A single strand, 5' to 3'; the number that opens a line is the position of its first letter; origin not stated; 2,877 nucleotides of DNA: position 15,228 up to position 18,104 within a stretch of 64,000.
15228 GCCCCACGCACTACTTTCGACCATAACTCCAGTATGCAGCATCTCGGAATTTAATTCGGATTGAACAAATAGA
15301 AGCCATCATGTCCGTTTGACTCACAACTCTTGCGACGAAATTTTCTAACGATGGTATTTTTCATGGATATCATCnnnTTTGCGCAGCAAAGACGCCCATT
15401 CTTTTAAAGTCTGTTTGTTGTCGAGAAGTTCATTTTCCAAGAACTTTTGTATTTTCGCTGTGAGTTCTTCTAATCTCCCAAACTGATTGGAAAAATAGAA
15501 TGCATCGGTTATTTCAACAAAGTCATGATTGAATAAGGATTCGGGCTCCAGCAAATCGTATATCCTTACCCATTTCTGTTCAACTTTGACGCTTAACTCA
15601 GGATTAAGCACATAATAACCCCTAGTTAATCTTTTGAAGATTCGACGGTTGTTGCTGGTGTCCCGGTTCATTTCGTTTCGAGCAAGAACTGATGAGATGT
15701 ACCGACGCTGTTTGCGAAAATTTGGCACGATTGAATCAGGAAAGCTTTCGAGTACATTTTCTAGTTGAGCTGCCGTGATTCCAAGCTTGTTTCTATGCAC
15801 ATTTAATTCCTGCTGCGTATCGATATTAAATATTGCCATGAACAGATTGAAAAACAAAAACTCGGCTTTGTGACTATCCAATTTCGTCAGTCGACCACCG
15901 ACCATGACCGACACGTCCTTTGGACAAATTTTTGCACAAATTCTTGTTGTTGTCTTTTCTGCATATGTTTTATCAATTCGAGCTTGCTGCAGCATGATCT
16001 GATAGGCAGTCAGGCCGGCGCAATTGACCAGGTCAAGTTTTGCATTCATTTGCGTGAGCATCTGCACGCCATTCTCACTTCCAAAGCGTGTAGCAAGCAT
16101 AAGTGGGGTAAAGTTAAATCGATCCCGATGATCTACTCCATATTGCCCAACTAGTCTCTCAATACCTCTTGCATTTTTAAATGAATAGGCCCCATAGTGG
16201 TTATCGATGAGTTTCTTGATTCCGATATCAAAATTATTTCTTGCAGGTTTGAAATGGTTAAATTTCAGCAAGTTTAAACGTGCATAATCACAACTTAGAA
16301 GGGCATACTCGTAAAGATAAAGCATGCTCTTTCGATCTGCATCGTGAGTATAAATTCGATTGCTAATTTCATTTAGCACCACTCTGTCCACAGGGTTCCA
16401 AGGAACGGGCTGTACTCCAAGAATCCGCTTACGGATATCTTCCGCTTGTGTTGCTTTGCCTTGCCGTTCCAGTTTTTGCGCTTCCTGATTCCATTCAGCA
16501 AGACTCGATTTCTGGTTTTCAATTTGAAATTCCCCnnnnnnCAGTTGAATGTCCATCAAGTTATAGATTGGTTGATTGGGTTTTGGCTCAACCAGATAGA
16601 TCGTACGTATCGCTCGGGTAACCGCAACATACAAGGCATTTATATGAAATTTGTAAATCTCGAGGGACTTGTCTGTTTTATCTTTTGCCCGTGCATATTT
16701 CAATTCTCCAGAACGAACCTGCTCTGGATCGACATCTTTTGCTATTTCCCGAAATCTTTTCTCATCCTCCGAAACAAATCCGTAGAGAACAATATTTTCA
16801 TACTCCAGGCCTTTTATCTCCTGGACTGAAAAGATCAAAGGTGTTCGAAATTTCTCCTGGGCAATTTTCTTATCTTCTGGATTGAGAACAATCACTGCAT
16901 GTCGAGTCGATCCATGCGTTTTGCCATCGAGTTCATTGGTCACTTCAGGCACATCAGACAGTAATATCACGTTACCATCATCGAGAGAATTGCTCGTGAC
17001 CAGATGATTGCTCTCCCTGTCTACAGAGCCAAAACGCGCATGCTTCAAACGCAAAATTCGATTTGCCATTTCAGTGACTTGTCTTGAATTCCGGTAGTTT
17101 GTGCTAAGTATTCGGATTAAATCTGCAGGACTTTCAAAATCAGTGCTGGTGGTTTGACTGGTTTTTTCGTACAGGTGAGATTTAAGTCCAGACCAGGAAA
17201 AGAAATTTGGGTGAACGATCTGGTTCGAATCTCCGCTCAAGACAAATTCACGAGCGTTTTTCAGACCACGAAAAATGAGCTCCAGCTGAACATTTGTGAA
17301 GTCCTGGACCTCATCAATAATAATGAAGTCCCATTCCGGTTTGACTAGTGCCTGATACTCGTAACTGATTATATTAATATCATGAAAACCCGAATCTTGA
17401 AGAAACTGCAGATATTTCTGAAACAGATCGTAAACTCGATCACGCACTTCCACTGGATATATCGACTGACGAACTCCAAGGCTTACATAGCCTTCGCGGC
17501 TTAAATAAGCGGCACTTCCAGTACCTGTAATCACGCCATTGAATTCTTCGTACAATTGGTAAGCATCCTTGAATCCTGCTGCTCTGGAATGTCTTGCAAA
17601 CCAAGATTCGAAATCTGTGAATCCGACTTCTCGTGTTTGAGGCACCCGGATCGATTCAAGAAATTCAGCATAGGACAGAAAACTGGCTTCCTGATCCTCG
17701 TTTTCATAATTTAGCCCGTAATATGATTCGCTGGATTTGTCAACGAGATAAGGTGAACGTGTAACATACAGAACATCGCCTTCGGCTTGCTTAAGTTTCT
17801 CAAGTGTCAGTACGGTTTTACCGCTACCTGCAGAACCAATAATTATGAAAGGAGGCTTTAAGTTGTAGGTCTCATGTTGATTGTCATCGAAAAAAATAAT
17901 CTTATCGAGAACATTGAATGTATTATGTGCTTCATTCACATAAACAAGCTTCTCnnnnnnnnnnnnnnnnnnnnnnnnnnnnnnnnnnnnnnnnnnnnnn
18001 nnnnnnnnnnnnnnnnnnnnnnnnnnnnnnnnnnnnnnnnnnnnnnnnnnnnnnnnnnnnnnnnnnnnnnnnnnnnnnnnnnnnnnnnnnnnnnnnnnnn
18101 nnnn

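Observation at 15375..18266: Stand-alone 963-aa SF1 helicase combining a RelE/ParE-like N-terminal domain with C-terminal ankyrin repeats, next to an IS end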

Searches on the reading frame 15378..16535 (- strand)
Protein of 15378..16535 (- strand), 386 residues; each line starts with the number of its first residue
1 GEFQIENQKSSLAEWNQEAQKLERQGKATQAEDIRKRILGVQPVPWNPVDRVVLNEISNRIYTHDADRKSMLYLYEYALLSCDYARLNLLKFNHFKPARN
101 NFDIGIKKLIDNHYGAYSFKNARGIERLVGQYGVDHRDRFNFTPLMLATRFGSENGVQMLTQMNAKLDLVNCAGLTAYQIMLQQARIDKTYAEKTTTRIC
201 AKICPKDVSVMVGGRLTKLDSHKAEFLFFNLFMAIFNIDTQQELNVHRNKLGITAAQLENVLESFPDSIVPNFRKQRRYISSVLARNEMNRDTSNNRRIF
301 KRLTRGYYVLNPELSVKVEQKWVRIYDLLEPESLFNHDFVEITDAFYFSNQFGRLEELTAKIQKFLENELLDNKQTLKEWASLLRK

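Call 42: predict_structure(alignment_id=A3)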
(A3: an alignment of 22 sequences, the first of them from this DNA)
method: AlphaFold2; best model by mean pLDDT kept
length: 386 residues; sequences in the alignment: 22
mean_pLDDT: 84.8   pTM: 0.80
mean pLDDT of the five models: 84.8, 84.2, 83.6, 82.8, 82.0
residues with pLDDT >= 90: 228; 70-90: 95; 50-70: 38; < 50: 25
segments of 3 or more residues with pLDDT < 50: 1-9, 339-349, 369-371
pLDDT, mean of each block of 10 residues (from residue 1): 43 78 85 84 89 91 93 96 91 94 93 82 88 93 97 94 94 95 94 94 96 94 96 86 75 92 93 97 96 92 92 93 91 65 48 56 56 56 52
secondary structure, 60 per line:
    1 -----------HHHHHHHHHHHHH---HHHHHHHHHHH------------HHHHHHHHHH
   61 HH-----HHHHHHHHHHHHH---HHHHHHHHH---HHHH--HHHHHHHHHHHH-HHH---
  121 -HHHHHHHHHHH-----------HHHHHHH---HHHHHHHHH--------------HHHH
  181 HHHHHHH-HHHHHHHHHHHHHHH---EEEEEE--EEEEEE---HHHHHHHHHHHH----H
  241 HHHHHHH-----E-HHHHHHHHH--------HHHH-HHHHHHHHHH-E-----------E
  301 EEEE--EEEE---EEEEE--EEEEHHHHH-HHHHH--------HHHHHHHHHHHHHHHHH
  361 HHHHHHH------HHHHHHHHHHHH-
elements in order: H12-24 H28-38 H51-62 H68-80 H84-92 H96-99 H102-113 H122-132 H144-150 H154-162 H177-187 H189-203 E207-212 E215-220 H224-235 H240-247 H255-263 H272-275 H277-286 E300-304 E307-310 E314-318 E321-324 H325-329 H331-335 H344-367 H374-385
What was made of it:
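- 15927..16511 (-): Helical hairpin plus ankyrin-type repeat stack, residues 586-780. The canonical ankyrin repeat is at residues 717-756 (15999-16118). AF2 C-terminal model with pLDDT 85 is all-helical here (call 42).
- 15552..15926 (-): Conserved C-terminal alpha/beta module, residues 781-905, fold unassigned. It contains near-invariant Y856, E865, F877, R879, G883, Y885, N888, P889 and W899. Confidently modelled as a beta-hairpin, helices and a 4-strand meander (call 42).
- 15378..15551 (-): Variable helical tail, residues 906-963. Low pLDDT (call 42).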

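Call 47: fold_search(model_id=the predicted structure, library=pdb)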
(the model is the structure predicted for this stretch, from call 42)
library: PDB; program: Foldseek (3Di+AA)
matches with E <= 10: 1033; with E <= 0.001: 0
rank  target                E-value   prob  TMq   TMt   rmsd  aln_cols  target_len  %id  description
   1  7qnl                  5.5e-03  1.00  0.20  0.30  21.1       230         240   15  LOV2-DARPIN FUSION - D4_DeltaLOV (released 2023-07-05)
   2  5aqa_B                6.3e-03  0.75  0.16  0.15  21.8       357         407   13  DARPin-based Crystallization Chaperones exploit Molecular Geometry as a Screening Dimension in Protein Crystallography (released 2016-03-23)
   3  5aq7_A                7.2e-03  1.00  0.19  0.18  14.5       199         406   14  DARPin-based Crystallization Chaperones exploit Molecular Geometry as a Screening Dimension in Protein Crystallography (released 2016-03-23)
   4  5ced_B                9.9e-03  1.00  0.22  0.39  11.3       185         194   14  Penicillin G Acylated Bd3459 Predatory Endopeptidase from Bdellovibrio bacteriovorus in complex with immunity protein  (released 2015-12-09)
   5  7tbq_A                1.2e-02  1.00  0.19  0.20  21.1       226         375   14  LOV2-DARPIN fusion : D7 (released 2023-07-05)
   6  5aqa_A                1.3e-02  0.97  0.19  0.18  19.2       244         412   14  DARPin-based Crystallization Chaperones exploit Molecular Geometry as a Screening Dimension in Protein Crystallography (released 2016-03-23)
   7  7tbo_B                1.4e-02  1.00  0.20  0.23  18.6       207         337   15  LOV2-DARPIN fusion : D12 (released 2023-07-05)
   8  7tbn_A                1.6e-02  0.99  0.19  0.19  19.7       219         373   16  LOV2-DARPIN fusion : D11 (released 2023-07-05)
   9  5aq8                  1.9e-02  0.99  0.18  0.16  15.8       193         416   16  DARPin-based Crystallization Chaperones exploit Molecular Geometry as a Screening Dimension in Protein Crystallography (released 2016-03-23)
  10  3utm_B                1.9e-02  0.98  0.20  0.24  16.2       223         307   12  Crystal structure of a mouse Tankyrase-Axin complex (released 2012-01-18)
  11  7tbo_A                2.0e-02  1.00  0.20  0.23  16.9       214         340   14  LOV2-DARPIN fusion : D12 (released 2023-07-05)
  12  5aq9_A                2.0e-02  0.94  0.18  0.17  17.9       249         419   14  DARPin-based Crystallization Chaperones exploit Molecular Geometry as a Screening Dimension in Protein Crystallography (released 2016-03-23)
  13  6sh9_B                2.2e-02  0.99  0.19  0.06  14.9       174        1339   13  EngBF DARPin Fusion 4b D12 (released 2019-11-06)
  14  5cea_C                2.6e-02  0.99  0.23  0.40  10.9       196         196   14  Bd3460 Immunity Protein from Bdellovibrio bacteriovorus (released 2015-12-09)
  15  5cea_A                2.6e-02  0.99  0.21  0.39  11.3       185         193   14  Bd3460 Immunity Protein from Bdellovibrio bacteriovorus (released 2015-12-09)
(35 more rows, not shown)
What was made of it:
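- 15927..16511 (-): Foldseek top hits are DARPins and ankyrin proteins (call 47).
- On Ankyrin-repeat proteins (C-terminal region): The modelled helical stack matches DARPins and ankyrin proteins (calls 42, 47).
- Tried and rejected: The Foldseek search of the C-terminal model was dominated by ankyrin hits (call 47).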

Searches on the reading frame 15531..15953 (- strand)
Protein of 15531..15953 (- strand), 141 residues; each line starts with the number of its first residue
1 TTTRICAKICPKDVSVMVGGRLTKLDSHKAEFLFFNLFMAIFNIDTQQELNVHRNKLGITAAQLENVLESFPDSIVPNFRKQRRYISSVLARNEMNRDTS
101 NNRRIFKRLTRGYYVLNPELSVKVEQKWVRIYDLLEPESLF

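Call 70: search_solved_structures(query=A6, max_evalue=10, show_alignments=2)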
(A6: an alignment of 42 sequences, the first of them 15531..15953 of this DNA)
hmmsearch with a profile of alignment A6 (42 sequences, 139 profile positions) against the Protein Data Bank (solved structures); distinct sequences matched with E-value up to 10: 3.
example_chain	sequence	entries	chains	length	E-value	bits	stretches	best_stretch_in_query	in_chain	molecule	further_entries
5oxw_A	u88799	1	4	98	0.55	13.2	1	107-136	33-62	NEQ068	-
5oxx_A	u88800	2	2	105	0.63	13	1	107-136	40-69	NEQ068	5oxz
9fdg_A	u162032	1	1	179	1.6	11.7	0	110-128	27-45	TMB12sol9_3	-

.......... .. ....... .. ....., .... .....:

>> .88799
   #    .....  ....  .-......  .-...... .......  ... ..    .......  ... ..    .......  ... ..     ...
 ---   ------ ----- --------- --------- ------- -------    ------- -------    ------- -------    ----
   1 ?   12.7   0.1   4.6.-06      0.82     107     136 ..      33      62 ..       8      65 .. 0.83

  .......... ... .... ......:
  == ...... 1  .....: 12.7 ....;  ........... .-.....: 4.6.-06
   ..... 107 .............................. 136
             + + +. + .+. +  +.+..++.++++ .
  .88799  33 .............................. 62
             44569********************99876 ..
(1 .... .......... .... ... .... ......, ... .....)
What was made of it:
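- Tried and rejected: Identity of the C-terminal module (residues 781-905): no PDB sequence relative (call 70).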

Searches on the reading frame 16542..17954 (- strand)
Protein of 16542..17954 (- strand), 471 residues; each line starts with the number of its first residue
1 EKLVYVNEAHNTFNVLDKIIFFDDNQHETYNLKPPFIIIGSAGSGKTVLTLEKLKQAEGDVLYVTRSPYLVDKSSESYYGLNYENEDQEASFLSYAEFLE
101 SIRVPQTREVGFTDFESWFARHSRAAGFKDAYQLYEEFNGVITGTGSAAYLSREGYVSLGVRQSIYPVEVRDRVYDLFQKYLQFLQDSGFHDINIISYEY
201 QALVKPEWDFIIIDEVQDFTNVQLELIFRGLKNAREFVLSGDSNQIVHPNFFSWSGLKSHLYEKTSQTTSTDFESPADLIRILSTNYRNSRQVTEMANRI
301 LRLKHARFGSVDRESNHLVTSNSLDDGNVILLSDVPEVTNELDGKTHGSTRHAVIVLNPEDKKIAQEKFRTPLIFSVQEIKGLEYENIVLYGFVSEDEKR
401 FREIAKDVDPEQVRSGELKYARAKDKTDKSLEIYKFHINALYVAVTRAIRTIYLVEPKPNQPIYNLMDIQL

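Call 69: search_solved_structures(query=A5, max_evalue=1, show_alignments=0)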
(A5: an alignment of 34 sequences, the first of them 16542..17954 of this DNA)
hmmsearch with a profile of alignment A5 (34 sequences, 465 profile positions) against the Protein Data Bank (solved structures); distinct sequences matched with E-value up to 1: 19.
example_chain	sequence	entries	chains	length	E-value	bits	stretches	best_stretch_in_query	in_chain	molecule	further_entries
1pjr_A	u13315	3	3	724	2.6e-08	36.3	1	174-298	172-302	PCRA | ATP-DEPENDENT HELICASE PCRA | HELICASE PCRA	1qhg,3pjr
2pjr_A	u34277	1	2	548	2.6e-08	36.3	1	174-298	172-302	PROTEIN (HELICASE PCRA)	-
4c2u_A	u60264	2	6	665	8.7e-08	34.6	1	202-302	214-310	DNA HELICASE II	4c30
4c2t_A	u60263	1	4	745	1.5e-07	33.8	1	202-302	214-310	DNA HELICASE II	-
3lfu_A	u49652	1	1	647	2.3e-06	29.9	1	201-304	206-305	DNA helicase II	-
2is1_A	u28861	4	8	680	2.7e-06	29.6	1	201-304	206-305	DNA helicase II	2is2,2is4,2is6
1uaa_A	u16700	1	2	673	1.2e-05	27.5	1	201-296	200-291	PROTEIN (ATP-DEPENDENT DNA HELICASE REP.)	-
1qhh_B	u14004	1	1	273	4.3e-05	25.7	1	175-298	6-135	PROTEIN (PCRA (SUBUNIT))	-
3u44_A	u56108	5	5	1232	5.2e-05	25.4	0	205-307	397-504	ATP-dependent helicase/nuclease subunit A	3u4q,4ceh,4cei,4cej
9dci_A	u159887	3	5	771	0.0002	23.5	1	201-296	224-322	ATP-dependent DNA helicase UvrD1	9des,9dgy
9xzj_F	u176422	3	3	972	0.00068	21.7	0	18-80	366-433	F-box DNA helicase 1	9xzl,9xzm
6yxu_H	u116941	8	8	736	0.0019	20.2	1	197-296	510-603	RNA polymerase-associated transcription factor HelD | Helicase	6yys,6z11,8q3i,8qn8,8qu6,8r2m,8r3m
3b85_A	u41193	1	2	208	0.0021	20.1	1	209-248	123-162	Phosphate starvation-inducible protein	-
8ynx_B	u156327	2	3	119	0.11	14.4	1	220-286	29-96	Cag pathogenicity island protein T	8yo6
1qhh_A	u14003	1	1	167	0.42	12.5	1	24-54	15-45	PROTEIN (PCRA (SUBUNIT))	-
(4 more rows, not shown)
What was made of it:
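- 16572..17912 (-): SF1A (UvrD/PcrA/Rep-type) helicase motor, residues 119-565. Walker A is at 17814-17837, motif II at 17298-17324, motif III at 17211-17237, motif IV at 17085-17102, motif V at 16785-16832 and motif VI at 16590-16628. Motor profile against PDB: PcrA 2.6e-8, UvrD, Rep, AddA, UvrD1, FBH1, HelD (call 69).
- On SF1A UvrD/Rep/PcrA helicases (motor): PcrA, UvrD and Rep are the best PDB relatives (call 69).
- The motor profile also detects HelD (E=0.0019; call 69). The protein carries an intact bacterial-type SF1A motor (call 69).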
